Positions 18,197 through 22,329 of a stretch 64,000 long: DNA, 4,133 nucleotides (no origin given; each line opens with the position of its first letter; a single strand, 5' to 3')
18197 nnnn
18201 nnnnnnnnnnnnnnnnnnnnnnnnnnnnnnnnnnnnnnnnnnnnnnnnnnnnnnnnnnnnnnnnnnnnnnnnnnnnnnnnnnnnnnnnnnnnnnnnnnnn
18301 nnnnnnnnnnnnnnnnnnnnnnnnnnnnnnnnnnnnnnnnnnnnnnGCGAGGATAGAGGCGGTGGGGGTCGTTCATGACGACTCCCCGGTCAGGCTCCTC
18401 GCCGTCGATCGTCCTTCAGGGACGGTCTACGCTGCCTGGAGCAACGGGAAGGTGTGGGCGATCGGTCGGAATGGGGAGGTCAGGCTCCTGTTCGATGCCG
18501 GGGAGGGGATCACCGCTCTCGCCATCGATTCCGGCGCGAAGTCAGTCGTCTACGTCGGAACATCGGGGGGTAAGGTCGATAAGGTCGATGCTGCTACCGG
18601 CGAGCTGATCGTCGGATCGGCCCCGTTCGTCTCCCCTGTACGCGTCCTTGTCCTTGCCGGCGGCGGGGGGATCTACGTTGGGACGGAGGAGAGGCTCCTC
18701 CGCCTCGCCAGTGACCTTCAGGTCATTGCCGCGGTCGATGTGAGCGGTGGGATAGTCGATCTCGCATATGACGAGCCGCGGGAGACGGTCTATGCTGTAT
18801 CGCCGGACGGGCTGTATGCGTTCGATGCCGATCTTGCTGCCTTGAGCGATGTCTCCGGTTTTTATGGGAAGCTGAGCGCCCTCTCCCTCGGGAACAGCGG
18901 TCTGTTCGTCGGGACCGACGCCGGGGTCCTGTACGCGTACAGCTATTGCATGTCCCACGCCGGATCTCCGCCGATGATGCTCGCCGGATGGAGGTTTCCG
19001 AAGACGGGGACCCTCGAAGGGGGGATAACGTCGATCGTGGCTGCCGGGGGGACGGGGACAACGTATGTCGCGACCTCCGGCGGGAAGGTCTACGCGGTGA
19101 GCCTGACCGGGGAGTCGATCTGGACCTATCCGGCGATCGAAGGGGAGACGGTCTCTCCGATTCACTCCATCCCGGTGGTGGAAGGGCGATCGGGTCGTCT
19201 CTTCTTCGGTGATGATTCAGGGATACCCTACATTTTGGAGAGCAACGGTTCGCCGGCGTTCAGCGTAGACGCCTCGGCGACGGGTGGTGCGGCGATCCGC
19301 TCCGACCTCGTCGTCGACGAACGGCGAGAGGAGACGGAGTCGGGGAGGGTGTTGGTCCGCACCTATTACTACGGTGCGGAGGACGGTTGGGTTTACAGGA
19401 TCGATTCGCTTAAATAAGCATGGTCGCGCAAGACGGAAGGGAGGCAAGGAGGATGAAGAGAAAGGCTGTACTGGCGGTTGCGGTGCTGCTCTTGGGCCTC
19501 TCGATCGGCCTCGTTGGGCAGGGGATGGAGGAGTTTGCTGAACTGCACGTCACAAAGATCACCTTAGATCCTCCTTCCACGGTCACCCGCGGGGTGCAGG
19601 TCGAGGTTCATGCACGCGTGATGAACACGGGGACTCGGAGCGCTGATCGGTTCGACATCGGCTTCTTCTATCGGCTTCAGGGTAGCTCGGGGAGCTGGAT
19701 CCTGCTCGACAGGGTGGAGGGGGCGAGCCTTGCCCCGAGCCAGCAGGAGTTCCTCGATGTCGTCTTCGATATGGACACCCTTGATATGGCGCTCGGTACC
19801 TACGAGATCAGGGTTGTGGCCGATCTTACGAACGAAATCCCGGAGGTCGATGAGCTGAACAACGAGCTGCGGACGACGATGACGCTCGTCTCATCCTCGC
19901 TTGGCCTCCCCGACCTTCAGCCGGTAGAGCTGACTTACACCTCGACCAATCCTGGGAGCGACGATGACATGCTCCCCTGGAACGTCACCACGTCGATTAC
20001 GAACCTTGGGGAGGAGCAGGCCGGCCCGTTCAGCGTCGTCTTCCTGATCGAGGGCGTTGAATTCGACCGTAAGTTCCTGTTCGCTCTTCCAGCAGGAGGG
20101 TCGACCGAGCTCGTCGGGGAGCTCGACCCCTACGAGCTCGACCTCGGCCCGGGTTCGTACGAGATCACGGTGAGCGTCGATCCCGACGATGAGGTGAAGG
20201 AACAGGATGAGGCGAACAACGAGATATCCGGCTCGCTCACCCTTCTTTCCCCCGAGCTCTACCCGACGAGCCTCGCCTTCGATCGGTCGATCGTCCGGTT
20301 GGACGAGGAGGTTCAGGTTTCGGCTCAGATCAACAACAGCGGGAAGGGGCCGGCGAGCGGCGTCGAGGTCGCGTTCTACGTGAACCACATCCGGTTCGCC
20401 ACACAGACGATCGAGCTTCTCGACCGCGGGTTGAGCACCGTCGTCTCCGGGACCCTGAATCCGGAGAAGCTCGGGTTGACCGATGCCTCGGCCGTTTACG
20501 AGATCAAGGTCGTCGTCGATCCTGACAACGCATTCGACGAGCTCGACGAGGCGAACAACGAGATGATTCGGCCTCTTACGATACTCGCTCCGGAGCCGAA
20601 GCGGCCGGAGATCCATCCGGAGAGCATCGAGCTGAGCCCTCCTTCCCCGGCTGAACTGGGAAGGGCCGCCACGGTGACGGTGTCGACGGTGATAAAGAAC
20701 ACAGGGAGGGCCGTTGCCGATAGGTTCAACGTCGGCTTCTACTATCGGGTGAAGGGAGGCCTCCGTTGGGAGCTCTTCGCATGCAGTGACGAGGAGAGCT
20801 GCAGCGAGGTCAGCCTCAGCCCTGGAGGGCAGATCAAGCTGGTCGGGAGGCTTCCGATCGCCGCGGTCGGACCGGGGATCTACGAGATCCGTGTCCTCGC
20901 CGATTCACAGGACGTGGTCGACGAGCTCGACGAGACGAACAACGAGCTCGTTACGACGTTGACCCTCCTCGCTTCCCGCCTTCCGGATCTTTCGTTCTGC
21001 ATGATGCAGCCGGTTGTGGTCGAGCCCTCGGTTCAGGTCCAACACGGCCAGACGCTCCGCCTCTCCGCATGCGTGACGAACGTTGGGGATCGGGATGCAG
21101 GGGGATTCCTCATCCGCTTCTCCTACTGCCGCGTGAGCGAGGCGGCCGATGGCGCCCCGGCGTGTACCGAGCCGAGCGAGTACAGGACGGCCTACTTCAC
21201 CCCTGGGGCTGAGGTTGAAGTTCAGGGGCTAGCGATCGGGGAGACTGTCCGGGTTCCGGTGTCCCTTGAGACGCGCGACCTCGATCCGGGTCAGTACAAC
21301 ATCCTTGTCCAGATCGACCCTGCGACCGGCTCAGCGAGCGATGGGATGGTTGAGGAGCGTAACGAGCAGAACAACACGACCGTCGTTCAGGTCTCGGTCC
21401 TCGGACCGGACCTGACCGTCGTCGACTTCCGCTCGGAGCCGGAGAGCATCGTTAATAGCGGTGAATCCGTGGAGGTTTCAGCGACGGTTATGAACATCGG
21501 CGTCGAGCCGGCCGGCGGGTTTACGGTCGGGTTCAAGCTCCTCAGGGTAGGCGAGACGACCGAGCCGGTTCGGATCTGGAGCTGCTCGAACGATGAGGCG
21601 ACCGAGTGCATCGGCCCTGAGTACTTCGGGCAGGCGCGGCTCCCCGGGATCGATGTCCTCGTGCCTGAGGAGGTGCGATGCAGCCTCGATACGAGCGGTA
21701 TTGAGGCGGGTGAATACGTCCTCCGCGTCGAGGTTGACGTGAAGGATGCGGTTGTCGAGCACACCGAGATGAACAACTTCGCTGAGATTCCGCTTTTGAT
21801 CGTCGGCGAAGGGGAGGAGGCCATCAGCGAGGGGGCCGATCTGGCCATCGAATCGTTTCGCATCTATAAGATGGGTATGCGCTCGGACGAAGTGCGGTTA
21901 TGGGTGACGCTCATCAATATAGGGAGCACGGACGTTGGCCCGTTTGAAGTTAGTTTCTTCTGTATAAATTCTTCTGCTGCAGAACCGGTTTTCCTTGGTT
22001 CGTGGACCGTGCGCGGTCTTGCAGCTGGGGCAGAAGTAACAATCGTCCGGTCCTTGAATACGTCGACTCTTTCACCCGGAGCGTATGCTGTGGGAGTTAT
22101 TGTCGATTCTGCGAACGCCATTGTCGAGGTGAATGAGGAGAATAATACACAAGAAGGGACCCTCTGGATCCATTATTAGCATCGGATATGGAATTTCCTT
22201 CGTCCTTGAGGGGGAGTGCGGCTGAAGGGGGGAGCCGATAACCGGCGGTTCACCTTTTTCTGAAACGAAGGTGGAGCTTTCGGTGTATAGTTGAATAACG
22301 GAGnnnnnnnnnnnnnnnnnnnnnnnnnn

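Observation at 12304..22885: Co-directional array of three giant CARDB-repeat surface proteins (two with PQQ-like propellers) ending in a cysteine-rich protein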

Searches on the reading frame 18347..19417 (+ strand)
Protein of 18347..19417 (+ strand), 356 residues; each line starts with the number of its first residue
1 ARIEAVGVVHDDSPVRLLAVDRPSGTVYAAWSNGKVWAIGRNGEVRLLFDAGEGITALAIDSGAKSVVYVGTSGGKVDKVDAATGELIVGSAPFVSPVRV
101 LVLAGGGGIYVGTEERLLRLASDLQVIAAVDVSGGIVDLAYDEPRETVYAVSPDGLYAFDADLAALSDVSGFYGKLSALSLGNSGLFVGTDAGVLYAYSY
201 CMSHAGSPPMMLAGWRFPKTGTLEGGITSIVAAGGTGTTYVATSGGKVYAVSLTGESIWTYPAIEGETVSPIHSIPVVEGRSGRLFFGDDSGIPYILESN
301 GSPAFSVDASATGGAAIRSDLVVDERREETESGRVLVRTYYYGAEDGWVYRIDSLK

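Call 56: search_solved_structures(query=window:18347-19417:+, max_evalue=1)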
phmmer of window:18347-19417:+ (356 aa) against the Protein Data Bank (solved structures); distinct sequences matched with E-value up to 1: 26.
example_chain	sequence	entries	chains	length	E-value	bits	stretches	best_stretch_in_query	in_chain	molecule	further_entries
6tji_A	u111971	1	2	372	8.1e-15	58.1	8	213-302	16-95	Cake10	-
6tjh_A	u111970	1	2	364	9.5e-15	57.9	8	215-304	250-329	Cake9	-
6tjg_A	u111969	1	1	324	2.5e-13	53.2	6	215-304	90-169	Cake8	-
8prj_A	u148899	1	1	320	6.3e-13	51.9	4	215-308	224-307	v31Bagel8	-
6tjf_A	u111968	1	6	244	2.9e-10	43.1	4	215-304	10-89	Cake6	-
7dxn_A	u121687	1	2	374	3.4e-09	39.6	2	215-306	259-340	Membrane associated protein kinase with beta-propeller domain, pyrrolo-quinoline quinone b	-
6tje_A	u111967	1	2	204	1.1e-08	37.9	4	215-305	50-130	Cake5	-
7awz_A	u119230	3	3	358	1.3e-08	37.7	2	233-317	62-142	Scone-E | SconeE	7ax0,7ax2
3hxj_A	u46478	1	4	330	3.1e-08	36.5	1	211-295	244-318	Pyrrolo-quinoline quinone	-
8prs_A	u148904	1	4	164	1.3e-07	34.5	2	215-302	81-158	nvBagel4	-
7evf_AA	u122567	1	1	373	1.5e-07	34.2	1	215-306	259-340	PQQ_3 domain-containing protein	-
7eq5_A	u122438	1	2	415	3.2e-07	33.1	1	215-306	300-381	Membrane associated protein kinase with beta-propeller domain, pyrrolo-quinoline quinone b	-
6tjd_A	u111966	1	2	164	4e-07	32.8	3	215-305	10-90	Cake4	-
7awy_A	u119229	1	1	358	6.4e-07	32.1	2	209-290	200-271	Scone-R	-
8pra_A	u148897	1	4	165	8.4e-07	31.7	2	215-307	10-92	Cell surface protein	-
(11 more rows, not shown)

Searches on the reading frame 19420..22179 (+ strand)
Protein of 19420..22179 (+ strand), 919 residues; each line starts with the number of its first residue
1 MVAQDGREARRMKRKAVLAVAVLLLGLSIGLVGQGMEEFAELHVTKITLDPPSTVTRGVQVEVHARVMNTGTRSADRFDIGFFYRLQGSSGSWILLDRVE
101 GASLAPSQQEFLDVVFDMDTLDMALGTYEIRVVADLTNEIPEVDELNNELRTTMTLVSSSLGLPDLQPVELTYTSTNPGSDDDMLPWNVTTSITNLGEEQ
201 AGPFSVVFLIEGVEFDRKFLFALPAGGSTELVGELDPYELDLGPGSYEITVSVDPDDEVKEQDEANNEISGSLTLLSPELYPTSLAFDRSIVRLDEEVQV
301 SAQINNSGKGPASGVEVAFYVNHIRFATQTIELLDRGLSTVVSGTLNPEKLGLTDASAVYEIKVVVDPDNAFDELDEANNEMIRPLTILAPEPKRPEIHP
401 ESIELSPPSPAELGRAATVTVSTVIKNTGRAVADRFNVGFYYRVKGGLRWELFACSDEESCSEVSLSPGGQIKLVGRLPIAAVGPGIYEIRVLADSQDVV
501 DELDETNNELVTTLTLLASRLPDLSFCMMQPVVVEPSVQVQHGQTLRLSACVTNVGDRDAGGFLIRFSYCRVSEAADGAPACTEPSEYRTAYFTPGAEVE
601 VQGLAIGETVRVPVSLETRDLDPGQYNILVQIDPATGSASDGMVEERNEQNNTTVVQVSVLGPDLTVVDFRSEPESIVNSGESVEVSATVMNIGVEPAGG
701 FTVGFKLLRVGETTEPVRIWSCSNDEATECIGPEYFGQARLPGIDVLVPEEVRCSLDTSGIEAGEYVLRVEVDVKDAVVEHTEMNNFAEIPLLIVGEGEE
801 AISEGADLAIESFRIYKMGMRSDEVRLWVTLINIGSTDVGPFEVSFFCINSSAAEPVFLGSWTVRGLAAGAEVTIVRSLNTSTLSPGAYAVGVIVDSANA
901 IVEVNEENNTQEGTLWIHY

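Call 4: search_protein_families(library=pfam, proteins=[window:19420-22179:+], max_evalue=0.1)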
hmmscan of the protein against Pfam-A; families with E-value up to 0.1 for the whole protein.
window:19420-22179:+ (919 aa): 6 families
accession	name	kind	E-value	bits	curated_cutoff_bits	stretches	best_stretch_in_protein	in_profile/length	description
PF07705.17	CARDB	-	5.3e-84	277.4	22.7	7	292-382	15-99/101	CARDB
PF01186.22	Lysyl_oxidase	-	2.5e-11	44.1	20.4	0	241-273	160-192/204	Lysyl oxidase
PF16967.11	TcfC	-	2e-06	27.7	29.4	0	878-904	35-61/68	E-set like domain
PF00207.28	A2M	-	0.0007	19.8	21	0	43-72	51-83/92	Alpha-2-macroglobulin family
PF07495.19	Y_Y_Y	-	0.0034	17.7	26.6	0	242-266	35-59/65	Y_Y_Y domain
PF18914.6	DUF5666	-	0.063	14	27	0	50-77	30-58/60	Domain of unknown function (DUF5666)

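Call 5: search_protein_families(library=ncbifam, proteins=[window:19420-22179:+], max_evalue=0.1)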
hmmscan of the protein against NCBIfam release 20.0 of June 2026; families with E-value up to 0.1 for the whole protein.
window:19420-22179:+ (919 aa): 1 family
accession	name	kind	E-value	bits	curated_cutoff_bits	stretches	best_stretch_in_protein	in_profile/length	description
NF052324.1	PorU_rel_Nterm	equivalog_domain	1.6e-14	53.1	450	2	291-380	790-879/879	putative type IX secretion system sortase PorU2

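Call 87: find_encoding_contigs(protein=window:19453-22179:+, flank=3000, max_places=5)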
Protein window:19453-22179:+ (908 aa): 1 contig read that carries it; 1 place shown.
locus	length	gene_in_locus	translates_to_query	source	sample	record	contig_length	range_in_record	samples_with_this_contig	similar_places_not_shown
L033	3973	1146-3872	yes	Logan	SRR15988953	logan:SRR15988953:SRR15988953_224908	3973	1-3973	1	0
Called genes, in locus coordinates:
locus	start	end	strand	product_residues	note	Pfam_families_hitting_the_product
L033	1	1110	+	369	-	?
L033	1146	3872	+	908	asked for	PF07705:CARDB, PF01186:Lysyl_oxidase (faint), PF16967:TcfC (faint), PF07705:CARDB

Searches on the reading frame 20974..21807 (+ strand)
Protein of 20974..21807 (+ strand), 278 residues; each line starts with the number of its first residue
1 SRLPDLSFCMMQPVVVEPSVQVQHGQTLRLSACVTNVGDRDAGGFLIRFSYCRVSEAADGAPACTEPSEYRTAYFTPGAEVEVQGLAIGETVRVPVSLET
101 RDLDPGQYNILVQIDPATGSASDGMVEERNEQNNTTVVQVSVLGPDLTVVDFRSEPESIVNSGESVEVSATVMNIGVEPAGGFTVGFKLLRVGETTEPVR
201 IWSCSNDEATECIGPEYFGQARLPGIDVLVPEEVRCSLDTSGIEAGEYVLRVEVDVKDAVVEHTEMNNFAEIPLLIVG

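Call 62: find_related_loci(query=window:20974-21807:+, collection=metagenome_contigs, flank=3000)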
Query window:20974-21807:+ (278 aa) in metagenome_contigs; peptide patterns used: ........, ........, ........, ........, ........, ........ (x = any residue, [..] = any of these).
43 stretches matched a pattern, but none encodes a relative of the query by tblastn (E <= 1e-3).

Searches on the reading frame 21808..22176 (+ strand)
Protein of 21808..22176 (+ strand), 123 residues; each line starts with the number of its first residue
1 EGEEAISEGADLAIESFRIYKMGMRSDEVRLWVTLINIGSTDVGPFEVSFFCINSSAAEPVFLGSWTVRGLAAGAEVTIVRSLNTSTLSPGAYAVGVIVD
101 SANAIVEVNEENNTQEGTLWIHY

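Call 71: search_protein_representatives(protein=window:21808-22176:+)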
Query: 123 residues. Proteins with E-value up to 0.001 (for the whole library): 2649; up to 1e-10: 699; up to 1e-30: 71. The best 150 are listed.
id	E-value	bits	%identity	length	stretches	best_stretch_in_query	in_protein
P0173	3.7e-67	239.8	31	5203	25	33-115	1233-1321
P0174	4.6e-66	236.2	35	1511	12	57-114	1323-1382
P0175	2.7e-63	227.3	32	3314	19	11-115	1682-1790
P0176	3.0e-56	204.6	29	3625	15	45-121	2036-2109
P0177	4.6e-54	197.5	30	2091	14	32-114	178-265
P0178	5.7e-54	197.2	31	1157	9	24-115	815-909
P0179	3.5e-52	191.5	34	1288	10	23-115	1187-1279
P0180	5.7e-52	190.8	33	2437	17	28-118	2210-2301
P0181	2.4e-50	185.5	33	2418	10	36-114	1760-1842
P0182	1.1e-49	183.4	31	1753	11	30-114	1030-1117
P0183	6.9e-48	177.6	36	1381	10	36-115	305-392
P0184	3.0e-47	175.6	35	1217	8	9-122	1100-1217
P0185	3.4e-47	175.4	38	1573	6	28-117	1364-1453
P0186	4.3e-47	175.1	34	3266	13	33-114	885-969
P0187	2.2e-46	172.8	31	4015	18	34-114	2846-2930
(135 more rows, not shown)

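Call 85: search_dna_similar(query=window:21808-22176:+, collection=phages, mode=protein, max_rows=8)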
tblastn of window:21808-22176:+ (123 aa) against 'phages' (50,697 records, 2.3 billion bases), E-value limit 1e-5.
No match.
